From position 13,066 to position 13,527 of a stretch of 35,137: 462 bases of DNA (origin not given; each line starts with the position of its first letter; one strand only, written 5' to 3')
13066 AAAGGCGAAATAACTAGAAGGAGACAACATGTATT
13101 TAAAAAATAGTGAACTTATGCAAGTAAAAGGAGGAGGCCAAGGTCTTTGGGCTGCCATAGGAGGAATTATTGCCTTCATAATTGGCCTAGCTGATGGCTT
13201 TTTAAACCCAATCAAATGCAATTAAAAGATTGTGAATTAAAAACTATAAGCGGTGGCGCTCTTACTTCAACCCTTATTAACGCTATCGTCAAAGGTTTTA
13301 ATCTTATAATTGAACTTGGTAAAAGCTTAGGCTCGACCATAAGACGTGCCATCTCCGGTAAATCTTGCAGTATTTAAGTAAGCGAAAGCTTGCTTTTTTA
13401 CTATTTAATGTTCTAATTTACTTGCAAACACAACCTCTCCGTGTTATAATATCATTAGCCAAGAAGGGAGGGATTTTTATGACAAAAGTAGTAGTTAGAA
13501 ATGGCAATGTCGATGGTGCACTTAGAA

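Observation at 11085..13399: Unannotated pair of double-glycine-leader peptides behind a C39-peptidase ABC exporter: a compact, apparently novel two-peptide bacteriocin-like locus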

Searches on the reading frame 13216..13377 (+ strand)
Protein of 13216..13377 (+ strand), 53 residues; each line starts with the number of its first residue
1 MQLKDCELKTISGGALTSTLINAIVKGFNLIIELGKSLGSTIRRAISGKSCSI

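Call 4: search_protein_families(library=pfam, proteins=[window:13216-13377:+], max_evalue=1)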
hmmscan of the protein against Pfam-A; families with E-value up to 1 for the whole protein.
window:13216-13377:+ (53 aa): 0 families

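Call 6: search_protein_families(library=ncbifam, proteins=[window:13216-13377:+], max_evalue=10)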
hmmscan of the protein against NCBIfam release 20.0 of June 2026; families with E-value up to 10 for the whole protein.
window:13216-13377:+ (53 aa): 2 families
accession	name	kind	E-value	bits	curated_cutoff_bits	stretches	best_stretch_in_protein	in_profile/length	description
NF038034.1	lactGbeta_entB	subfamily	0.039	14.2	37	1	3-21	1-19/38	lactococcin G-beta/enterocin 1071B family bacteriocin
TIGR01847.1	bacteriocin_sig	domain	0.084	13.6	15.7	1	2-14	3-15/15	bacteriocin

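Call 12: find_homologous_proteins(query=window:13216-13374:+, max_evalue=10)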
Query seq(53 aa) (53 aa): 14 proteins with E <= 10 among 14 candidates.
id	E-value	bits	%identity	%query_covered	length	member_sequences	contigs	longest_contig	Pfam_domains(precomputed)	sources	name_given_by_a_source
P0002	9.0e-25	102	100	100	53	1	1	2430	-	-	-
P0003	2.9e-17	78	77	100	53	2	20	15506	-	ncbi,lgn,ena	-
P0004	3.9e-17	78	79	100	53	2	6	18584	-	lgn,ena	-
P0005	5.0e-17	78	79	100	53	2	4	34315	-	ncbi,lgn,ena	-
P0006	5.0e-17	78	79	100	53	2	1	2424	-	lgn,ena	-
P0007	9.4e-17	77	77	100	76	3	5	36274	-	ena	-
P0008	2.4e-16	76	77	100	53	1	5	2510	-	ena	-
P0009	1.0e-13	67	68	100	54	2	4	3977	-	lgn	-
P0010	6.0e-13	65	66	100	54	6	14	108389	-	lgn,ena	-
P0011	2.6e-12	63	64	100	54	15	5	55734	-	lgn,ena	-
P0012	6.6e-12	62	64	100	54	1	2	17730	-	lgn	-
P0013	1.4e-11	61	66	100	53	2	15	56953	-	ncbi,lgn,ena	-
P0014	1.2e-10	58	60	100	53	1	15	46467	-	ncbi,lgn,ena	-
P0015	2.2e-10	57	63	96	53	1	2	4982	-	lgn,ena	-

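Call 16: find_encoding_contigs(protein=P0013, flank=8000, max_places=3)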
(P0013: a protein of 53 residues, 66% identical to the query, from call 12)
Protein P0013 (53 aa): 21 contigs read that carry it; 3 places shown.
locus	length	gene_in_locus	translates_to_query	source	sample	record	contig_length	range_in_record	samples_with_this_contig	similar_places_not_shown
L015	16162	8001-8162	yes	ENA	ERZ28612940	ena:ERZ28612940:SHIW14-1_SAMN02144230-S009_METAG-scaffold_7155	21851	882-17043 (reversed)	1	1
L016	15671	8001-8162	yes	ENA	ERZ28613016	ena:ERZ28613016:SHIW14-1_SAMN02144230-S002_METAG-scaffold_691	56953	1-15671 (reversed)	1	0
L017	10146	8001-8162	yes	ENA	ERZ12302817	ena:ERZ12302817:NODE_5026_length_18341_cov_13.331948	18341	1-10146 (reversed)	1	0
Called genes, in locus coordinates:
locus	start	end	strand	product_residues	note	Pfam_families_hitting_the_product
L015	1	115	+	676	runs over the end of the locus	PF00497:SBP_bac_3 (weak), PF00990:GGDEF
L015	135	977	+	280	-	PF03631:Virul_fac_BrkB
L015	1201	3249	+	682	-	PF27449:LtaS_N, PF00884:Sulfatase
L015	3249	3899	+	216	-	-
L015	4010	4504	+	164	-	-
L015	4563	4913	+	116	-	PF14071:YlbD_coat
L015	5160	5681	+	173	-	PF03602:Cons_hypoth95, PF02086:MethyltransfD12 (faint), PF02475:TRM5-TYW2_MTfase (weak), PF05175:MTS, PF13847:Methyltransf_31 (weak), PF01861:BpsA_C (weak)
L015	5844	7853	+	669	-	PF03412:Peptidase_C39, PF13529:Peptidase_C39_2 (faint), PF00664:ABC_membrane, PF00005:ABC_tran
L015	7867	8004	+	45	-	-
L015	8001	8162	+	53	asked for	-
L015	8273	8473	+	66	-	PF01165:Ribosomal_S21 (weak)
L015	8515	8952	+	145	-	PF09424:YqeY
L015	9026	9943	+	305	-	-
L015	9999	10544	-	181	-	-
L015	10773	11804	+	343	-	PF00318:Ribosomal_S2, PF07498:Rho_N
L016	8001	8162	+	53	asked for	-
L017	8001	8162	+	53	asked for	-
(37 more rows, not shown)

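Call 17: find_encoding_contigs(protein=P0014, flank=8000, max_places=3)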
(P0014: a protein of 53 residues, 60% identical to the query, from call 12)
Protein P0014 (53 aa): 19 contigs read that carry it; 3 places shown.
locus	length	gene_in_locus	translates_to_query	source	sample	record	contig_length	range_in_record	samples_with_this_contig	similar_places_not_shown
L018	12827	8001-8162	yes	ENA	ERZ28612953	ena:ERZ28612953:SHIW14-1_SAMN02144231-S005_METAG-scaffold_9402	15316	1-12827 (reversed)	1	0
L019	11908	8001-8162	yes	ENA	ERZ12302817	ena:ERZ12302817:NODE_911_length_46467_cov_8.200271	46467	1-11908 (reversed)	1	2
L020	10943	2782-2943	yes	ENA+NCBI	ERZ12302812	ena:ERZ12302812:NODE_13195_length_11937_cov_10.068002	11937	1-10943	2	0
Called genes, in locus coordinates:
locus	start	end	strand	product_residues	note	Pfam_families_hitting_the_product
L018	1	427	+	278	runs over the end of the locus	PF03631:Virul_fac_BrkB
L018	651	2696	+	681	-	PF27449:LtaS_N, PF00884:Sulfatase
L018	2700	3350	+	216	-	-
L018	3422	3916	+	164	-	-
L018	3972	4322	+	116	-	PF14071:YlbD_coat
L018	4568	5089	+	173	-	PF03602:Cons_hypoth95, PF02005:TRM (weak), PF06325:PrmA (weak), PF02475:TRM5-TYW2_MTfase, PF05175:MTS, PF01189:Methyltr_RsmB-F (weak), PF13847:Methyltransf_31, PF13649:Methyltransf_25, +5 more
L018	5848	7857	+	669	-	PF03412:Peptidase_C39, PF00664:ABC_membrane, PF00005:ABC_tran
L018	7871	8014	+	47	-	-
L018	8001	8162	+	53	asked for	-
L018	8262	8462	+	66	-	PF01165:Ribosomal_S21 (faint)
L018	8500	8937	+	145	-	PF09424:YqeY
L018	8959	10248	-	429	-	-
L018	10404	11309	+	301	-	-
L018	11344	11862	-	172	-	-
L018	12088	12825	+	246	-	?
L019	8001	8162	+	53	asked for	-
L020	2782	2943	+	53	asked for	-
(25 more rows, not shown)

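Call 18: find_encoding_contigs(protein=P0003, flank=8000, max_places=3)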
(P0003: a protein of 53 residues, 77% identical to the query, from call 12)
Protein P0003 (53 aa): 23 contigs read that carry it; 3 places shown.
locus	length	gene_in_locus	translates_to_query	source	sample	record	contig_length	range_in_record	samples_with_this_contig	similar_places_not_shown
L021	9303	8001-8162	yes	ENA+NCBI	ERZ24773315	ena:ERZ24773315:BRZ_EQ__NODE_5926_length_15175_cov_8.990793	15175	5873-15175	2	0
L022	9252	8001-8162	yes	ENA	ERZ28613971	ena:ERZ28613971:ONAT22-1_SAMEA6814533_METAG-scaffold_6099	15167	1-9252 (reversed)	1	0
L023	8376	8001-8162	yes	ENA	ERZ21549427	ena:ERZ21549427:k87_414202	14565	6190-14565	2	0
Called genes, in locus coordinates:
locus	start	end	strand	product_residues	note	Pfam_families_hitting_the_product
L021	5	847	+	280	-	PF03631:Virul_fac_BrkB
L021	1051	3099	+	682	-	PF27449:LtaS_N, PF00884:Sulfatase, PF01663:Phosphodiest (faint)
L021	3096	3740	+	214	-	-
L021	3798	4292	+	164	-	-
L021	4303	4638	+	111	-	-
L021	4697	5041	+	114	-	PF14071:YlbD_coat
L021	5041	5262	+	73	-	-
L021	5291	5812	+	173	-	PF03602:Cons_hypoth95, PF02005:TRM (weak), PF05175:MTS, PF06325:PrmA (weak), PF02086:MethyltransfD12 (faint), PF02475:TRM5-TYW2_MTfase, PF13847:Methyltransf_31, PF13649:Methyltransf_25 (weak), +1 more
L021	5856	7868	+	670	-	PF03412:Peptidase_C39, PF09778:Guanylate_cyc_2 (faint), PF13529:Peptidase_C39_2 (weak), PF00664:ABC_membrane, PF00005:ABC_tran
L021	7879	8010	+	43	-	-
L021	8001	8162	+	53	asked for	-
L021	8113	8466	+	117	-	PF01165:Ribosomal_S21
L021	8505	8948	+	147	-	PF09424:YqeY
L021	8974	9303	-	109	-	?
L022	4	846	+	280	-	PF03631:Virul_fac_BrkB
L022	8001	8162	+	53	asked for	-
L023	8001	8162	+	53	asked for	-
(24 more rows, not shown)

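Call 21: find_encoding_contigs(protein=P0005, flank=8000, max_places=2)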
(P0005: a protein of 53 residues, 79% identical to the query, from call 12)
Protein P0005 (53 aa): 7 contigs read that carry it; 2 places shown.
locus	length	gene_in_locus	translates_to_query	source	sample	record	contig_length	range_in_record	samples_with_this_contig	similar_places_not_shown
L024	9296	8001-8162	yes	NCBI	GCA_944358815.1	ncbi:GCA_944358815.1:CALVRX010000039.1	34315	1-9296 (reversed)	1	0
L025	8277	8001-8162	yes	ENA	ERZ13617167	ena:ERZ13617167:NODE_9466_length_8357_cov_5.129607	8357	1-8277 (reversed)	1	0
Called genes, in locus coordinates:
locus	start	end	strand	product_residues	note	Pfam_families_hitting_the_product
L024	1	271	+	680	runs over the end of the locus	PF00497:SBP_bac_3, PF00990:GGDEF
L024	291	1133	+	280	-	PF03631:Virul_fac_BrkB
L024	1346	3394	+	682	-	PF27449:LtaS_N, PF00884:Sulfatase, PF01663:Phosphodiest (faint)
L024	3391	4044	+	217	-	-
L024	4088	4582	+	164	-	-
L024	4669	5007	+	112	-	PF14071:YlbD_coat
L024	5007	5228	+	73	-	PF14003:YlbE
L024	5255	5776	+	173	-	PF03602:Cons_hypoth95, PF05175:MTS, PF02086:MethyltransfD12 (faint), PF02475:TRM5-TYW2_MTfase (weak), PF01555:N6_N4_Mtase (faint), PF13847:Methyltransf_31, PF13649:Methyltransf_25 (weak)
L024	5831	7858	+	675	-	PF03412:Peptidase_C39, PF09778:Guanylate_cyc_2 (faint), PF13529:Peptidase_C39_2 (weak), PF00664:ABC_membrane, PF00005:ABC_tran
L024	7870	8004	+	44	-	-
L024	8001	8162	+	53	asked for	-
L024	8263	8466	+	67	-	PF01165:Ribosomal_S21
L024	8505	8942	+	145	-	PF09424:YqeY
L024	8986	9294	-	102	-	?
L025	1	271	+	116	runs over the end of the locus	?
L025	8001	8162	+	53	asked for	-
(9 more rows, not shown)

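Call 22: find_encoding_contigs(protein=P0015, flank=8000, max_places=2)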
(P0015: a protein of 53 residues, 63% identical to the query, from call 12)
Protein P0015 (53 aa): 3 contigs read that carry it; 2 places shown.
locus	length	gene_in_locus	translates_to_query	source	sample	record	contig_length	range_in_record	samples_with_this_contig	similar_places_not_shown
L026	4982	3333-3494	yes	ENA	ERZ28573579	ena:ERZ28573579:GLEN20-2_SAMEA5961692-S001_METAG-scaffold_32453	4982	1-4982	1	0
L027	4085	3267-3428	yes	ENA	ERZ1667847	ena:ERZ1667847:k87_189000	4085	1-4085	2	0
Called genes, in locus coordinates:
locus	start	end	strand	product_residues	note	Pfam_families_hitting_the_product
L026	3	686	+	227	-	?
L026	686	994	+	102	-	-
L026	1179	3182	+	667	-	PF03412:Peptidase_C39, PF00664:ABC_membrane, PF00005:ABC_tran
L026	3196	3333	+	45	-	-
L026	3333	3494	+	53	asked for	-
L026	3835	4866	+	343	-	-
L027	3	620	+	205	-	?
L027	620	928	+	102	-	-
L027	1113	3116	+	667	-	PF03412:Peptidase_C39, PF00664:ABC_membrane, PF00005:ABC_tran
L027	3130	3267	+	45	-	-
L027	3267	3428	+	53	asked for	-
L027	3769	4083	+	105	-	?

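Call 23: find_encoding_contigs(protein=P0012, flank=8000, max_places=2)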
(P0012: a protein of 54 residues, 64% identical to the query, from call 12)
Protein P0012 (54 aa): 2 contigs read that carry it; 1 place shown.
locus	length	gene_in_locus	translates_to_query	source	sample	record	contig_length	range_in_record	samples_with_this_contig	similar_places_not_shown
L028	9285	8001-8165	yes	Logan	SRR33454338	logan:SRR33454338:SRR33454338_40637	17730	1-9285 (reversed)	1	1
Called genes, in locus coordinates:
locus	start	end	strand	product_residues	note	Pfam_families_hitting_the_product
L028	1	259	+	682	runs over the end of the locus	PF00497:SBP_bac_3 (weak), PF00990:GGDEF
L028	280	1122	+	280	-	PF03631:Virul_fac_BrkB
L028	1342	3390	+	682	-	PF27449:LtaS_N, PF00884:Sulfatase, PF01663:Phosphodiest (faint)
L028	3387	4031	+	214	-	-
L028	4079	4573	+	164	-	-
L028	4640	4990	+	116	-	PF14071:YlbD_coat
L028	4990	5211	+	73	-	PF14003:YlbE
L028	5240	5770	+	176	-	PF03602:Cons_hypoth95, PF02005:TRM (weak), PF05175:MTS, PF02086:MethyltransfD12 (faint), PF02475:TRM5-TYW2_MTfase (weak), PF09445:Methyltransf_15 (weak), PF13847:Methyltransf_31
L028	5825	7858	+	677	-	PF03412:Peptidase_C39, PF13529:Peptidase_C39_2 (weak), PF00664:ABC_membrane, PF00005:ABC_tran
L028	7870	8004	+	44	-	-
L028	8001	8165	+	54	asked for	-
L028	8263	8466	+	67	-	PF01165:Ribosomal_S21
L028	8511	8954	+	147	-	PF09424:YqeY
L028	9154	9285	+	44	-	?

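Call 24: find_encoding_contigs(protein=P0009, flank=8000, max_places=2)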
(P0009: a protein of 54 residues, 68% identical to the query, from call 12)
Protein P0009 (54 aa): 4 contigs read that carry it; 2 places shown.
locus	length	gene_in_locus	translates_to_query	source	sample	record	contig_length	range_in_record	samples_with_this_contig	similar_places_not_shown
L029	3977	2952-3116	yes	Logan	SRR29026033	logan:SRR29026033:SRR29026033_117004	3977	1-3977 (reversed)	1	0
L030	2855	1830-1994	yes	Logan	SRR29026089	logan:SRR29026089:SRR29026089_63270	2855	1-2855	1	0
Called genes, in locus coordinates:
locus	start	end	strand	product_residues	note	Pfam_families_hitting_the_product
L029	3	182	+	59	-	?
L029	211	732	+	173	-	PF03602:Cons_hypoth95, PF02005:TRM (weak), PF05175:MTS, PF06325:PrmA (weak), PF02086:MethyltransfD12 (weak), PF02475:TRM5-TYW2_MTfase (weak), PF01555:N6_N4_Mtase (faint), PF13847:Methyltransf_31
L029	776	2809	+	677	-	PF03412:Peptidase_C39, PF00664:ABC_membrane, PF00005:ABC_tran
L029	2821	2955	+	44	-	-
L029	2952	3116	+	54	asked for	-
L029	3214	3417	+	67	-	PF01165:Ribosomal_S21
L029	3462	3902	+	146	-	PF09424:YqeY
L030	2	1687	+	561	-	?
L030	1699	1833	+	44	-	-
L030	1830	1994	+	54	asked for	-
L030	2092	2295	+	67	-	PF01165:Ribosomal_S21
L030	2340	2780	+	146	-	PF09424:YqeY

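Call 35: search_protein_families(library=ncbifam, alignment_id=A2, max_evalue=1)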
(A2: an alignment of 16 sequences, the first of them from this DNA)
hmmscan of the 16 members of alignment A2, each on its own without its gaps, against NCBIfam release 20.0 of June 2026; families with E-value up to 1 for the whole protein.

A. member 1, seq(53 aa): 2 families
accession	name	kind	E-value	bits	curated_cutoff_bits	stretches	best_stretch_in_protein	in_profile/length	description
NF038034.1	lactGbeta_entB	subfamily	0.039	14.2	37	1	3-21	1-19/38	lactococcin G-beta/enterocin 1071B family bacteriocin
TIGR01847.1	bacteriocin_sig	domain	0.084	13.6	15.7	1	2-14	3-15/15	bacteriocin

B. families by the number of members that match (of 16 scanned): 10 families
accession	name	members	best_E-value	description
NF058620.1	EFG2_Bacteroid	12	0.002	elongation factor G2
NF038034.1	lactGbeta_entB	12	0.0037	lactococcin G-beta/enterocin 1071B family bacteriocin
TIGR03949.1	bact_IIb_cerein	11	0.00045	class IIb bacteriocin, lactobin A/cerein 7B family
NF009381.0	PRK12740.1-5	8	0.0032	elongation factor G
TIGR01847.1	bacteriocin_sig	7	0.019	bacteriocin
NF038035.1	lactGalph_entA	3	0.019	lactococcin G-alpha/enterocin 1071A family bacteriocin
NF033456.1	RiPP_CCRG-2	2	0.043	CCRG-2 family RiPP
NF033383.2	induct_EntF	2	0.06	EntF family bacteriocin induction factor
NF040685.1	conju_mem_TcpD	1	0.062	conjugal transfer membrane protein TcpD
NF046098.1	RSP_7527_fam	1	0.15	RSP_7527 family protein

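Call 36: search_solved_structures(query=A2, max_evalue=10, show_alignments=3)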
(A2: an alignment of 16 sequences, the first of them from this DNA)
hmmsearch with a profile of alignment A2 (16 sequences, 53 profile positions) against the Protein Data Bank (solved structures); distinct sequences matched with E-value up to 10: 1.
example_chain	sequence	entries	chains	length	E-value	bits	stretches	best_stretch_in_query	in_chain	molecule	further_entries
7uvp_A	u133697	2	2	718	0.042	16.6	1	9-43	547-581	Tetracycline resistance protein TetQ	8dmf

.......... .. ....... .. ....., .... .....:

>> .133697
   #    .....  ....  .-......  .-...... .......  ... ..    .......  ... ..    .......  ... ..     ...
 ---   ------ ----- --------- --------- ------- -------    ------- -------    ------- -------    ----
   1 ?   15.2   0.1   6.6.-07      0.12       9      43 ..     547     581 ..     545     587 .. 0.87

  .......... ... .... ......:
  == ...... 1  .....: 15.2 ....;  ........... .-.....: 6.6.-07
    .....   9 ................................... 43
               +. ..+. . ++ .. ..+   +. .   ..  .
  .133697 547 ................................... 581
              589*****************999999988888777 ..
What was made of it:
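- Tried and rejected: The NCBIfam EF-G2 model gives E 0.002 and PDB 7UVP gives E 0.04 (calls 35, 36).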

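Call 46: search_protein_representatives(alignment_id=A3)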
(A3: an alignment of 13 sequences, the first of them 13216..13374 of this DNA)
Query: 13 sequences, 53 profile positions. Proteins with E-value up to 0.001 (for the whole library): 350; up to 1e-10: 43; up to 1e-30: 0. The best 150 are listed.
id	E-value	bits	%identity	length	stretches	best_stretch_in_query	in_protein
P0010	1.3e-27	111.1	-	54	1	1-53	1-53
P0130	6.9e-24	99.2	-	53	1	1-53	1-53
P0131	2.0e-17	78.5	-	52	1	1-53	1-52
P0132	8.7e-16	73.3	-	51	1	1-51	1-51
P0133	1.2e-15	72.8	-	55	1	1-53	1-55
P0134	1.4e-15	72.7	-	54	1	2-53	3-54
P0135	3.7e-15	71.3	-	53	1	1-52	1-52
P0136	2.3e-14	68.7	-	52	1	1-51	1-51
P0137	2.5e-14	68.6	-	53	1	2-51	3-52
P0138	4.5e-14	67.8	-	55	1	1-52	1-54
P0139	7.4e-14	67.1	-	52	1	2-51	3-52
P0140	1.4e-13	66.2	-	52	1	3-53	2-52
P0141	1.7e-13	65.9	-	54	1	3-52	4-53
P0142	2.4e-13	65.4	-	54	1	1-52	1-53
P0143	3.0e-13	65.1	-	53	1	1-51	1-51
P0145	4.4e-13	64.6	-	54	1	5-52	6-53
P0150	3.7e-12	61.7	-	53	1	1-53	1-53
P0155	9.9e-12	60.3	-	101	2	2-51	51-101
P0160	2.0e-11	59.3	-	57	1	2-52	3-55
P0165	4.7e-11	58.1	-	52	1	2-51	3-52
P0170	1.0e-10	57.1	-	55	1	2-52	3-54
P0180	2.1e-10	56.0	-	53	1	1-53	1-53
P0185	2.8e-10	55.6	-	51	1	1-51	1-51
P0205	1.4e-09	53.4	-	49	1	4-51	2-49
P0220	3.4e-09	52.1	-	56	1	3-52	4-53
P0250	2.0e-08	49.7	-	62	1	2-52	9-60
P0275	7.8e-08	47.8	-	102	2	3-53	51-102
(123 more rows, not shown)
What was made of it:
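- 13216..13377 (+): Peptide B precursor, 53 aa. Leader 13216-13257; mature 39-aa cationic amphipathic peptide 13258-13374. Its start overlaps the end of A by 10 nt and has no Shine-Dalgarno sequence of its own, which implies translational coupling. The profile search finds 350 clusters at 50% identity with E<=1e-3 (call 46).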

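Call 48: list_cluster_members(proteins=[P0131, P0132, P0134, P0140, P0155, P0165, P0180, P0205, P0250, P0275])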
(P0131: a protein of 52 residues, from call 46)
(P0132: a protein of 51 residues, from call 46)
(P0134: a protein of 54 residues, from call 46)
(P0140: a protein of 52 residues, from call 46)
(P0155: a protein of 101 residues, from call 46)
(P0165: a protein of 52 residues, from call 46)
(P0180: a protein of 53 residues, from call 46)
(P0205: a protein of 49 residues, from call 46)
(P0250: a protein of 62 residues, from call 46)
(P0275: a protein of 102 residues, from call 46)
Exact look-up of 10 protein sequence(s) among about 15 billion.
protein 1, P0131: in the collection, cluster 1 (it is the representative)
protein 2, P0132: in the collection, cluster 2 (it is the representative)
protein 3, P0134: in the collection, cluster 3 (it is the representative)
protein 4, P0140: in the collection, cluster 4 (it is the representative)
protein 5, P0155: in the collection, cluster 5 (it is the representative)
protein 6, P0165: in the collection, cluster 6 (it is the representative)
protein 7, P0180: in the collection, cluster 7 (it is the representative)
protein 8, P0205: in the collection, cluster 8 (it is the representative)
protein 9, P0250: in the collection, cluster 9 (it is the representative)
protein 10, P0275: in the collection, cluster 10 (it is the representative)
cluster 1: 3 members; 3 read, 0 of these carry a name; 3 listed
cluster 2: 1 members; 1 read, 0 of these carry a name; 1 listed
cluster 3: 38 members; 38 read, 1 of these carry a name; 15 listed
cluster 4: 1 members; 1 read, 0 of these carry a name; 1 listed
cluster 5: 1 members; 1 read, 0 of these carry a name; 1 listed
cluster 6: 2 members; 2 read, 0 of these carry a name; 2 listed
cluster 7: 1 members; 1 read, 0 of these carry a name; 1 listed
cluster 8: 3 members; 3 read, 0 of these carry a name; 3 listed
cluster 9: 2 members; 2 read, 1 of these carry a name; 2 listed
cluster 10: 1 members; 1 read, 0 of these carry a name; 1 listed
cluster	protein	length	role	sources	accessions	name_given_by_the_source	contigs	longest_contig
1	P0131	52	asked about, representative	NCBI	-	-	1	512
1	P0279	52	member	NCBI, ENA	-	-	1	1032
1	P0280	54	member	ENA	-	-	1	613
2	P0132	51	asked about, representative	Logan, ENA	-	-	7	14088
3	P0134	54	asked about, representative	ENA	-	-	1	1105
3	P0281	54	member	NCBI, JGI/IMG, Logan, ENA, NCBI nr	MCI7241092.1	MAG: hypothetical protein MR550_00900 [Bacilli bacterium] | hypothetical protein [Bacilli bacterium]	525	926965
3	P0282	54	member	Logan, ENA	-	-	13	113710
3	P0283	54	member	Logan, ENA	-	-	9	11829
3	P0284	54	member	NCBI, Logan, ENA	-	-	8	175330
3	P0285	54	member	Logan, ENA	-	-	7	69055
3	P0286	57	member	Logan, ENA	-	-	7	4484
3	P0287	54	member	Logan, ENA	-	-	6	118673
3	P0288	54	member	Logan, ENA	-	-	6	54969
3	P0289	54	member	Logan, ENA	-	-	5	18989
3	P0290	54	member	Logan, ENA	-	-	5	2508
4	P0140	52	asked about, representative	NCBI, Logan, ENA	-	-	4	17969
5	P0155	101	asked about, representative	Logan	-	-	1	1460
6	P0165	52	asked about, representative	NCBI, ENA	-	-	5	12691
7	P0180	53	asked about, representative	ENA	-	-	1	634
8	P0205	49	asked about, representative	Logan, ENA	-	-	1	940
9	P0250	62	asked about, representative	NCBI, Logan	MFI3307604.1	MAG: hypothetical protein R3Y21_03450 [Mycoplasmatota bacterium]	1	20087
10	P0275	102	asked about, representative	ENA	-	-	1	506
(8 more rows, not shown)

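Call 50: search_protein_families(library=pfam, alignment_id=A4, max_evalue=1)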
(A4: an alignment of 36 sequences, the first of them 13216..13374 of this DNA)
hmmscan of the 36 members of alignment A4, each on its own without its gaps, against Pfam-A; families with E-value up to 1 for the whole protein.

A. member 1, window:13216-13374:+ (53 aa): 0 families

B. families by the number of members that match (of 36 scanned): 17 families
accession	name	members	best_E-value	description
PF10439.15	Bacteriocin_IIc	10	0.0032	Bacteriocin class II with double-glycine leader peptide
PF04604.19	L_biotic_typeA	2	0.052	Type-A lantibiotic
PF03047.20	ComC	2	0.092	COMC family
PF11632.14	LcnG-beta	1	0.0097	Lactococcin G-beta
PF13153.11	DUF3985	1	0.017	Protein of unknown function (DUF3985)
PF12699.13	phiKZ_IP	1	0.052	phiKZ-like phage internal head proteins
PF18666.6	CBM64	1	0.052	Carbohydrate-binding module 64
PF12637.14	TSCPD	1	0.067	TSCPD domain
PF02416.21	TatA_B_E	1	0.089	mttA/Hcf106 family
PF01967.27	MoaC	1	0.092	MoaC family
PF19575.5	HTH_58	1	0.097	Helix-turn-helix domain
PF15530.11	Ntox25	1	0.11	Bacterial toxin 25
PF18558.8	HTH_51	1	0.12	Methyltransferase, Helix-turn-helix domain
PF21487.2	Tas3_C-hel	1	0.13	Tas3, C-terminal helical domains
PF11328.14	DUF3130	1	0.14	Protein of unknown function (DUF3130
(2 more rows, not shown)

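Call 51: search_protein_families(library=ncbifam, alignment_id=A4, max_evalue=0.1)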
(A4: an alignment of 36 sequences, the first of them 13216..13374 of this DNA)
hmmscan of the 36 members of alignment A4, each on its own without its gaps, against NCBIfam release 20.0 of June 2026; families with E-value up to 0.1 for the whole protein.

A. member 1, window:13216-13374:+ (53 aa): 2 families
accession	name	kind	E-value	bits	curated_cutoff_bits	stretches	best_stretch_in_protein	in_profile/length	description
NF038034.1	lactGbeta_entB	subfamily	0.039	14.2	37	1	3-21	1-19/38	lactococcin G-beta/enterocin 1071B family bacteriocin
TIGR01847.1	bacteriocin_sig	domain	0.084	13.6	15.7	0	2-14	3-15/15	bacteriocin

B. families by the number of members that match (of 36 scanned): 15 families
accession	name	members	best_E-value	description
NF038034.1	lactGbeta_entB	11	0.0021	lactococcin G-beta/enterocin 1071B family bacteriocin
TIGR03949.1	bact_IIb_cerein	9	0.001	class IIb bacteriocin, lactobin A/cerein 7B family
NF038035.1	lactGalph_entA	6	0.0013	lactococcin G-alpha/enterocin 1071A family bacteriocin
TIGR01847.1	bacteriocin_sig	5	0.0028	bacteriocin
NF058620.1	EFG2_Bacteroid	5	0.0087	elongation factor G2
NF009381.0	PRK12740.1-5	2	0.0087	elongation factor G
NF045747.1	MPN313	1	0.00078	MPN313 family protein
NF000539.0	plantaricin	1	0.035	plantaricin C family lantibiotic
TIGR03898.1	lanti_MRSA_kill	1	0.04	mersacidin/lichenicidin family type 2 lantibiotic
TIGR03818.1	MotA1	1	0.061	flagellar motor stator protein MotA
NF011069.0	PRK14499.1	1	0.064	cyclic pyranopterin monophosphate synthase MoaC/MOSC-domain-containing protein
NF046113.1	BLP_Lacticasei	1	0.074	bacteriocin-like peptide, LSEI_2386 family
NF001663.0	PRK00431.1-4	1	0.08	ADP-ribose-binding protein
NF040664.1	HEC_x9_TCC_lant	1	0.082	lacticin 481 family lantibiotic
NF001662.0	PRK00431.1-3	1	0.084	[protein ADP-ribosylglutamate] hydrolase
